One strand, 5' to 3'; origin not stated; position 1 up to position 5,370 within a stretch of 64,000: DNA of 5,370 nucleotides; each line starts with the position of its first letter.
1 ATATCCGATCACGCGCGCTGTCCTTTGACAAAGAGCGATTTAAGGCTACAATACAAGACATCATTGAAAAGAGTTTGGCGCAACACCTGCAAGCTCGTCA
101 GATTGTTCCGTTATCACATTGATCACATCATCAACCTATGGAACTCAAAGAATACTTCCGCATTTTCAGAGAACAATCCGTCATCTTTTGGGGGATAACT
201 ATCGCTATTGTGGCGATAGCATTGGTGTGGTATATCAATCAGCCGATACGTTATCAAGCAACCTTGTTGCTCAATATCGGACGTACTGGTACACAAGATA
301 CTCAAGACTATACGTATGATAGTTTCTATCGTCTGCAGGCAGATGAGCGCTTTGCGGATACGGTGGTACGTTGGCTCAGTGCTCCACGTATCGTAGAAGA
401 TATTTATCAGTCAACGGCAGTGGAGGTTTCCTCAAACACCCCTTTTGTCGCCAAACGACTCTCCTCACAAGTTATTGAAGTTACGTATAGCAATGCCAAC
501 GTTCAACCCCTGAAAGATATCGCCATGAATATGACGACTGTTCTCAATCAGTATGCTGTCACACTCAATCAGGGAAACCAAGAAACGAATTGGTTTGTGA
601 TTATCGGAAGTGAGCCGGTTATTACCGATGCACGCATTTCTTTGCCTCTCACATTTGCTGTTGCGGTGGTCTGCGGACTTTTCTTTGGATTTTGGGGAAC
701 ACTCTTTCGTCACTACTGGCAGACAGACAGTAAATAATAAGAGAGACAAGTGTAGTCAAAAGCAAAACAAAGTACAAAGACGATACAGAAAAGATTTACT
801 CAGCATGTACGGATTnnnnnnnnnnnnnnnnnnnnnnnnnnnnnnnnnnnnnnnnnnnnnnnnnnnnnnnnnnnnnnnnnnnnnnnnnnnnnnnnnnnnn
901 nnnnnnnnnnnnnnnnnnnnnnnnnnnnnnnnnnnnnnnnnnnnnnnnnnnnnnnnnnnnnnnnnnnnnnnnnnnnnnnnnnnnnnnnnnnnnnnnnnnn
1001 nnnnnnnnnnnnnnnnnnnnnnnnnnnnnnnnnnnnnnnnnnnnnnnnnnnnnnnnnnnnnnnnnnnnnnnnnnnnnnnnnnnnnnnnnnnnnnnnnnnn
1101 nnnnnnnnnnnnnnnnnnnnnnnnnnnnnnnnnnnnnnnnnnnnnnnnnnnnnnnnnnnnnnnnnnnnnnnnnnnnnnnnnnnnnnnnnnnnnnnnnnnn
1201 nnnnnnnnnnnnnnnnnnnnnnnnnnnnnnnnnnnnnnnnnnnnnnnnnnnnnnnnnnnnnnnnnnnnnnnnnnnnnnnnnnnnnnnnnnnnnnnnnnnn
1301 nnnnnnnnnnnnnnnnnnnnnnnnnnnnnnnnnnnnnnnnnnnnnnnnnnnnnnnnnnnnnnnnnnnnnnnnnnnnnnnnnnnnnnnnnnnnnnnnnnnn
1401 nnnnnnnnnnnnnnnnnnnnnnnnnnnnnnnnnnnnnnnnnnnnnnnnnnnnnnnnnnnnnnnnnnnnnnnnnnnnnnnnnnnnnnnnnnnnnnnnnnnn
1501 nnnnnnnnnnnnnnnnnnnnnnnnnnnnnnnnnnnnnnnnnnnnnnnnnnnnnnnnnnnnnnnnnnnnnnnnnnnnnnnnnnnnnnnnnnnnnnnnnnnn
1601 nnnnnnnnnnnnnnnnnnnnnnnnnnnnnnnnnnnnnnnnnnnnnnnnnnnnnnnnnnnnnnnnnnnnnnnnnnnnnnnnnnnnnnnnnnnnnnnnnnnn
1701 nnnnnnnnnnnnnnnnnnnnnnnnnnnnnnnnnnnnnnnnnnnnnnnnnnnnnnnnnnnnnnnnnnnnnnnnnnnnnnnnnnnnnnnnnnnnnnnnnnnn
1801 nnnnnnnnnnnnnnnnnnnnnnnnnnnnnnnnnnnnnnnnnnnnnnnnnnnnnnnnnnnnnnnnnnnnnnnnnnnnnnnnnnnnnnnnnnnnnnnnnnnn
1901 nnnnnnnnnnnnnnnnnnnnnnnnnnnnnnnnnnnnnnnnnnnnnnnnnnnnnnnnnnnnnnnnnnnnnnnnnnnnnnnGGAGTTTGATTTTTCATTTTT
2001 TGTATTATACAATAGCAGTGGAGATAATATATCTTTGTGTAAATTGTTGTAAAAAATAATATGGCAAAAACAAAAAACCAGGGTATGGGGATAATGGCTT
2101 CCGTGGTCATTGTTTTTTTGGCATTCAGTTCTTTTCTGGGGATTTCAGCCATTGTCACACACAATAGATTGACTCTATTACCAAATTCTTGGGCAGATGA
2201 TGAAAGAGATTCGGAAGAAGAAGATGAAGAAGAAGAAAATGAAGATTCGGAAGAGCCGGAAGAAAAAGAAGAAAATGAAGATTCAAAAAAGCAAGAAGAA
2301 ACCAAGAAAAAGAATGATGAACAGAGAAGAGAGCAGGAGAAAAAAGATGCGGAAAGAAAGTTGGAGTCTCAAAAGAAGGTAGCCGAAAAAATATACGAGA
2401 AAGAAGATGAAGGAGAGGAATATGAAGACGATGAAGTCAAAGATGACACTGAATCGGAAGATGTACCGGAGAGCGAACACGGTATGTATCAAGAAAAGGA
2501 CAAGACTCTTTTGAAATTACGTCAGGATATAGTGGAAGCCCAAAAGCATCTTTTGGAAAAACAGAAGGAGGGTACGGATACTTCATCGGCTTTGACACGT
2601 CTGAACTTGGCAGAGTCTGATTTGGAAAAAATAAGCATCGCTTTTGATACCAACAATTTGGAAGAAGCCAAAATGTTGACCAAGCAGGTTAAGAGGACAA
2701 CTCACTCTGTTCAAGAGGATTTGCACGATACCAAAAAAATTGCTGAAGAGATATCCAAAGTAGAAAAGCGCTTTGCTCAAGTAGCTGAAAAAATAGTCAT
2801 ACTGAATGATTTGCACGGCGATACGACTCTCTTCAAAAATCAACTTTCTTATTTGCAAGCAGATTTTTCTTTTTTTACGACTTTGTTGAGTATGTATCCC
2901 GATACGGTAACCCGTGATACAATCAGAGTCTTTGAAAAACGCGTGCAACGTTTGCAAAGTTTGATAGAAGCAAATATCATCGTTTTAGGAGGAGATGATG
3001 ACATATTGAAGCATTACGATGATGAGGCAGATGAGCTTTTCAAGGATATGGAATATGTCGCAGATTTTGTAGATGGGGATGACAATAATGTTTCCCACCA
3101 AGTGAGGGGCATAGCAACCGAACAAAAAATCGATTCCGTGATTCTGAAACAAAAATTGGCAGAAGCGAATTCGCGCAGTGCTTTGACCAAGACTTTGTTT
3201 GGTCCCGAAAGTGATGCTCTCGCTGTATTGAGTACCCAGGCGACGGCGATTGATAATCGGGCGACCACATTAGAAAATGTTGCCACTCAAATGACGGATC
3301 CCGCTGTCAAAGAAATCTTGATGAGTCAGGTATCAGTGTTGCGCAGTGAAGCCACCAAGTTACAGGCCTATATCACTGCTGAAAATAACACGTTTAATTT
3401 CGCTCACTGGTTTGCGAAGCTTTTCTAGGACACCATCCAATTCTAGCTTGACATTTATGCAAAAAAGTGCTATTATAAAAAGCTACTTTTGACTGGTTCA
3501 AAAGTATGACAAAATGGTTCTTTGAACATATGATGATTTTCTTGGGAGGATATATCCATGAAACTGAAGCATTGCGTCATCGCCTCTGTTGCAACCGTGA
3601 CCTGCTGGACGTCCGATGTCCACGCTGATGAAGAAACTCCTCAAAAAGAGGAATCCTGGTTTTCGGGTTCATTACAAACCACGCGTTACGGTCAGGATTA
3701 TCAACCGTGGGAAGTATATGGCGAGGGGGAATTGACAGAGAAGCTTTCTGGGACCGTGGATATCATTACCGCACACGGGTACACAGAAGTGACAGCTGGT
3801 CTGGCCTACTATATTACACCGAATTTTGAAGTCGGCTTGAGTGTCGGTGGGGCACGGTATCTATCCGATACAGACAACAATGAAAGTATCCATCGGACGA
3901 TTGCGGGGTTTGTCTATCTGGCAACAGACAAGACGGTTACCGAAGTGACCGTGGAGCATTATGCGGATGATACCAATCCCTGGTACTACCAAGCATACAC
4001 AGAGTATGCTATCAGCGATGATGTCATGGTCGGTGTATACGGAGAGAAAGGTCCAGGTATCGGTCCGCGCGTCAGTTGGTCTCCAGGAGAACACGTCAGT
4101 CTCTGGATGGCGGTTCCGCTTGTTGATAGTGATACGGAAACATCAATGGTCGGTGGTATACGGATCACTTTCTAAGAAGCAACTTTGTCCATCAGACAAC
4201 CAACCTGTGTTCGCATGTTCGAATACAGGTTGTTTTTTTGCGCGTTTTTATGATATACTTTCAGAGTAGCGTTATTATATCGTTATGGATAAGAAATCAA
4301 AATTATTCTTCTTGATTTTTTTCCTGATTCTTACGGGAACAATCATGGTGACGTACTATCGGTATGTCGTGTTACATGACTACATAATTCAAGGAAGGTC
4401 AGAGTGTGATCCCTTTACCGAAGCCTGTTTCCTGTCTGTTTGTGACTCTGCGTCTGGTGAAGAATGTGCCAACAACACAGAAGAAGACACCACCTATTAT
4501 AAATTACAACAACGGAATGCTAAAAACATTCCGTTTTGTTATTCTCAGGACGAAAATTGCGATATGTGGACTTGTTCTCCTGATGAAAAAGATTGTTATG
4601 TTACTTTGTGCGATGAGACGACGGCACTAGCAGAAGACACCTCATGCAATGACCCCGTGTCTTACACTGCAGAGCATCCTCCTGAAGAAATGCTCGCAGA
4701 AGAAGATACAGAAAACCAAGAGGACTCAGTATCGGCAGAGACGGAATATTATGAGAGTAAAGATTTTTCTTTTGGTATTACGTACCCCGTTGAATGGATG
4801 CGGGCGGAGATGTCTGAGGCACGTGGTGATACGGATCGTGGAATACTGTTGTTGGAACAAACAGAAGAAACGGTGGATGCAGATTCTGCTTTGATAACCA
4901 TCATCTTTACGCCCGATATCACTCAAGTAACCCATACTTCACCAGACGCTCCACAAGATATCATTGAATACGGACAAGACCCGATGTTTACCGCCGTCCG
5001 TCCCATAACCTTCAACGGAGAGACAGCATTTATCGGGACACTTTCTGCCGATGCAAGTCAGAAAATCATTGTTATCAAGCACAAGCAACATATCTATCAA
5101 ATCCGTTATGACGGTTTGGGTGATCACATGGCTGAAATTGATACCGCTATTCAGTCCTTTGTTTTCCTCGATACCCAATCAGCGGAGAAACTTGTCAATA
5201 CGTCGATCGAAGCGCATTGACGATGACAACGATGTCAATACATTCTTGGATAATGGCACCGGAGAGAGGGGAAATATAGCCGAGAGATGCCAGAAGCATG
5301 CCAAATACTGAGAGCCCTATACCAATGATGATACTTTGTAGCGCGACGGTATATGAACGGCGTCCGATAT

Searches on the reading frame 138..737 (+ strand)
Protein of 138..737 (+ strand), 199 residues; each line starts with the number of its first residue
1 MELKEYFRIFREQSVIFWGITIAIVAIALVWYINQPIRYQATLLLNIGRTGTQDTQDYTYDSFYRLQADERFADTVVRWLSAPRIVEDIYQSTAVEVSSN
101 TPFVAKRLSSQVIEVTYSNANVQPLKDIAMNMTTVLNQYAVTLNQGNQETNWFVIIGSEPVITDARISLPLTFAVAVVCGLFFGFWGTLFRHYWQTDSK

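Call 3: search_protein_families(library=pfam, proteins=[window:138-737:+], max_evalue=0.01)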
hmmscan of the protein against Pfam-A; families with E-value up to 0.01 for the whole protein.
window:138-737:+ (199 aa): 1 family
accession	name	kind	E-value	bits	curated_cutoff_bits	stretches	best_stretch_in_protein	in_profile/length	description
PF02706.20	Wzz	-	0.0026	18.5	25.5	1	2-88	4-86/91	Chain length determinant protein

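Call 20: find_encoding_contigs(protein=window:138-737:+, flank=10000, max_places=10)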
Protein window:138-737:+ (199 aa): 2 contigs read that carry it; 2 places shown.
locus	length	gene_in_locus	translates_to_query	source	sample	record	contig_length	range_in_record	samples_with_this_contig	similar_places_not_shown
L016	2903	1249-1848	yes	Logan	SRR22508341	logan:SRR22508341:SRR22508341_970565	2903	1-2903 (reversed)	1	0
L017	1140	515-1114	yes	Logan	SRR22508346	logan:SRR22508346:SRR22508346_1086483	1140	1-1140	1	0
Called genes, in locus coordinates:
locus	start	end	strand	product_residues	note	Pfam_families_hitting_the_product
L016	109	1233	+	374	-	PF13439:Glyco_transf_4 (weak), PF00534:Glycos_transf_1, PF13692:Glyco_trans_1_4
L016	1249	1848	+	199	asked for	-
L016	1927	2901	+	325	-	?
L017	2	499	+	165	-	?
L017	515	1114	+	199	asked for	-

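Call 21: find_related_loci(query=L016:109-1233:+, collection=genome_contigs, flank=10000)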
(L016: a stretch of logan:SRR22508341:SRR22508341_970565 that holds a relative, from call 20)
Query L016:109-1233:+ (374 aa) in genome_contigs; peptide patterns used: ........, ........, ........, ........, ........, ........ (x = any residue, [..] = any of these).
308 stretches matched a pattern; 231 encode a relative of the query (tblastn E <= 1e-3); the best 80 are kept; 80 distinct loci.
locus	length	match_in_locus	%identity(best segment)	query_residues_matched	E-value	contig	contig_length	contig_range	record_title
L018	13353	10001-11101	83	1-367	0e+0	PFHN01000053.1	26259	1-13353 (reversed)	MAG: Candidatus Moranbacteria bacterium CG_4_8_14_3_um_filter_41_13 CG_4_8_14_3_um_filter_scaffold_317_c, whole genome s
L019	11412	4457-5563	82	1-369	0e+0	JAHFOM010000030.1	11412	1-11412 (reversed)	MAG: Candidatus Moraniibacteriota bacterium isolate nzgw503 NODE_5951_length_11413_cov_3.705632, whole genome shotgun se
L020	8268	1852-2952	82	1-367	0e+0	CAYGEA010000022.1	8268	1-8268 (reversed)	MAG TPA_asm: uncultured Bdellovibrionales bacterium isolate ERP113451_co1_285 genome assembly, contig: NODE_11065_length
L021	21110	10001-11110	82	1-368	0e+0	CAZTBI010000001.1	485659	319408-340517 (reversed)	MAG TPA_asm: uncultured Bdellovibrionales bacterium isolate SRP342105_co1_260 genome assembly, contig: NODE_7_length_485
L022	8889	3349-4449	83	1-367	0e+0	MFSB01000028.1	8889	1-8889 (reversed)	MAG: Candidatus Moranbacteria bacterium RIFCSPLOWO2_12_FULL_48_12 rifcsplowo2_12_scaffold_34277, whole genome shotgun se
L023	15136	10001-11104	82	1-368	0e+0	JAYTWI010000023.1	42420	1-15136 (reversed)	MAG: Candidatus Moraniibacteriota bacterium isolate GFS_5782 GFS_5782_22, whole genome shotgun sequence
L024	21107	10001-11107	80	1-369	0e+0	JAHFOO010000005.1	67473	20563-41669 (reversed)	MAG: Candidatus Moraniibacteriota bacterium isolate nzgw505 NODE_307_length_67474_cov_4.595089, whole genome shotgun seq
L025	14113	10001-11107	81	1-369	0e+0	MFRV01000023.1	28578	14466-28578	MAG: Candidatus Moranbacteria bacterium RIFCSPHIGHO2_01_FULL_54_31 rifcsphigho2_01_scaffold_3449, whole genome shotgun s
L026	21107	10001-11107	81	1-367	0e+0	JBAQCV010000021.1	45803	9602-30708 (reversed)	MAG: Candidatus Moraniibacteriota bacterium isolate MFD12004_ilm_asm_bin18 k127_181862, whole genome shotgun sequence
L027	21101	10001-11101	81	1-367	0e+0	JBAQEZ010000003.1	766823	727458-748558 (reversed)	MAG: Candidatus Moraniibacteriota bacterium isolate MFD12003_ilm_asm_bin65 k127_11199, whole genome shotgun sequence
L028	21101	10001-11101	82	1-365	0e+0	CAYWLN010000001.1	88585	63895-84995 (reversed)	MAG TPA_asm: uncultured Bdellovibrionales bacterium isolate SRP219642_co7_73 genome assembly, contig: NODE_291_length_88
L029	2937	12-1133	80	1-372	0e+0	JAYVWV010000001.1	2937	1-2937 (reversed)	MAG: Candidatus Moraniibacteriota bacterium isolate GL82_UP_metabat_7 GL82_UP_metabat_7_0, whole genome shotgun sequence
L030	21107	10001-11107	81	1-367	0e+0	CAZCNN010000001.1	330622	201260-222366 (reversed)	MAG TPA_asm: uncultured Bdellovibrionales bacterium isolate SRP286056_co2_548 genome assembly, contig: NODE_12_length_33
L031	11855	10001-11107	82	1-367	0e+0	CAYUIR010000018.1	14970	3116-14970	MAG TPA_asm: uncultured Bdellovibrionales bacterium isolate SRP219642_co6_142 genome assembly, contig: NODE_3562_length_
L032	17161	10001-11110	81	1-368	0e+0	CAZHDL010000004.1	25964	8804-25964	MAG TPA_asm: uncultured Bdellovibrionales bacterium isolate SRP219642_co10_72 genome assembly, contig: NODE_1590_length_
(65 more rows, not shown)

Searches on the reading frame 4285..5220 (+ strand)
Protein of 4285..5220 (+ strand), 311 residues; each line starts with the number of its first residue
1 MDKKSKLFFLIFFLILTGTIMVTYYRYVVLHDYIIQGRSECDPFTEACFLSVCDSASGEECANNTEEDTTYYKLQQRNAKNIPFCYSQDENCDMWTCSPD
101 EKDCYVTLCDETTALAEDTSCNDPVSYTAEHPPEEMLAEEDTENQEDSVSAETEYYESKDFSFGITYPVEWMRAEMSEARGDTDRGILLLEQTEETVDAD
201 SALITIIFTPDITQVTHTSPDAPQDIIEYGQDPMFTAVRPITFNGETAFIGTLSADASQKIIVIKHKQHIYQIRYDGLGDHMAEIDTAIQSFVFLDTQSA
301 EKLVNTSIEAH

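Call 3: search_protein_families(library=pfam, proteins=[window:4285-5220:+], max_evalue=0.01)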
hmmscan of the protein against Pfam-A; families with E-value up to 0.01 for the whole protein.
window:4285-5220:+ (311 aa): 1 family
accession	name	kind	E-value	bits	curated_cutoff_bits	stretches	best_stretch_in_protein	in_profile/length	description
PF18933.6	PsbP_2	-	0.0077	16.7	27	0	141-293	32-183/184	PsbP-like protein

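Call 28: search_protein_families(library=ncbifam, proteins=[window:4285-5220:+], max_evalue=0.001)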
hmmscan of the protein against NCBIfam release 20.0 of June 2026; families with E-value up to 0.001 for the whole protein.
window:4285-5220:+ (311 aa): 0 families
